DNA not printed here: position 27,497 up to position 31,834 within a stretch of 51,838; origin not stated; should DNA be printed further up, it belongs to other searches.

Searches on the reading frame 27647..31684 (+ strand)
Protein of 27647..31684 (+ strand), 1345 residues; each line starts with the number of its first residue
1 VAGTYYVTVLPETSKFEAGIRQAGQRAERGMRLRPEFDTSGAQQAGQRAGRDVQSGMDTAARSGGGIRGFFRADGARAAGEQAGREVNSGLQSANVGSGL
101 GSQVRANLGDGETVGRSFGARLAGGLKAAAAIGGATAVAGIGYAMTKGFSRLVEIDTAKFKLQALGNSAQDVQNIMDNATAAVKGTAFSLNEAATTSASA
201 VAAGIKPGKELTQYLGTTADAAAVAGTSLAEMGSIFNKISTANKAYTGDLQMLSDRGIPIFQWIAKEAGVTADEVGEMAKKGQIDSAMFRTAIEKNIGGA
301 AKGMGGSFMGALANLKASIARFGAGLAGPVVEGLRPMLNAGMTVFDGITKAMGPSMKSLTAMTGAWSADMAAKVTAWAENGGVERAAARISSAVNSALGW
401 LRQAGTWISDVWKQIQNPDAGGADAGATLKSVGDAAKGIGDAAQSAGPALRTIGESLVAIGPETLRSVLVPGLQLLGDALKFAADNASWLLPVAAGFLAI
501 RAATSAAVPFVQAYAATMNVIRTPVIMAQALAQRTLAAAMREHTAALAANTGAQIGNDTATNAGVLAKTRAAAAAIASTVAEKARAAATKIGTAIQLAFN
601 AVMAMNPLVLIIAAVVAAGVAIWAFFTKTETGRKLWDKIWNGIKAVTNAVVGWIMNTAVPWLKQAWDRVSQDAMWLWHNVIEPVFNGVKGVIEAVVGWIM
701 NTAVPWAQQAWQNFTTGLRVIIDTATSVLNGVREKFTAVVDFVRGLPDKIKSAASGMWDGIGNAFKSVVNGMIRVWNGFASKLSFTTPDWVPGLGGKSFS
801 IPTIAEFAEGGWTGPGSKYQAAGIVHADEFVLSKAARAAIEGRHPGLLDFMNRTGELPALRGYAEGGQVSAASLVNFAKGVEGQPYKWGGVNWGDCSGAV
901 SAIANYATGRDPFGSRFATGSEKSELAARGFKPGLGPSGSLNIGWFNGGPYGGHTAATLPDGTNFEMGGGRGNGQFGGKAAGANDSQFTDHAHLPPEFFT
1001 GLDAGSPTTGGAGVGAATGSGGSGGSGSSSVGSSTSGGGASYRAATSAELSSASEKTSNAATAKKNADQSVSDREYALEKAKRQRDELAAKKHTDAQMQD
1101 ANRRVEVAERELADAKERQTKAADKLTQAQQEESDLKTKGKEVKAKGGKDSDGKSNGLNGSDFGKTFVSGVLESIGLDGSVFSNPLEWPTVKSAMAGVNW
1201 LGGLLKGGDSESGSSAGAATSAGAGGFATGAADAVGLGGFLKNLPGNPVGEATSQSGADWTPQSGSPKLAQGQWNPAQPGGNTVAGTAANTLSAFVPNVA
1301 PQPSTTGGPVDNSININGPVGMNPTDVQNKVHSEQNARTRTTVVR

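Call 17: search_protein_families(library=phrogs, proteins=[window:27647-31684:+], max_evalue=0.001)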
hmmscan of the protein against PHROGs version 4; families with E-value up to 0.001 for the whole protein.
window:27647-31684:+ (1345 aa): 26 families (the best 25 are shown)
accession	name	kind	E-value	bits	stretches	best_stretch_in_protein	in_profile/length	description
phrog_971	-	lysis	0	1033.9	1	1-1345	18-1337/1338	endolysin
phrog_10780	-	tail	7.4e-91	306.7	2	851-1212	1123-1500/1694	tail length tape measure protein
phrog_8927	-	tail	3.6e-85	288.2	3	118-397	219-501/1619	tail length tape measure protein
phrog_16277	-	tail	5.4e-62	210.4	1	106-331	197-420/1851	tail length tape measure protein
phrog_58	-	tail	2.8e-39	136.3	1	40-786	253-962/1544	tail length tape measure protein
phrog_4197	-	tail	5.3e-35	121.5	2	173-906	464-1136/1783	tail length tape measure protein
phrog_1942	-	tail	7.9e-35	121.6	1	34-326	42-331/1178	tail length tape measure protein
phrog_305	-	tail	4e-12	46.6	1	425-774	348-681/1001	tail length tape measure protein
phrog_38258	-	unknown function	1.4e-11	44.8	1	572-770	142-339/427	-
phrog_1686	-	tail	1.3e-10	40.8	1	43-783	28-570/1224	tail length tape measure protein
phrog_991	-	tail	1.3e-10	40.6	1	102-810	256-853/1966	tail length tape measure protein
phrog_24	-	tail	6.6e-10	38.8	1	753-873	903-992/1151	tail length tape measure protein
phrog_9228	-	tail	4.9e-09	36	2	423-782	453-769/1425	tail length tape measure protein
phrog_1535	-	tail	1.9e-08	33.9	1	169-832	427-1049/1152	tail length tape measure protein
phrog_8462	-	tail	8.1e-08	32.4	1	504-799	240-469/672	tail length tape measure protein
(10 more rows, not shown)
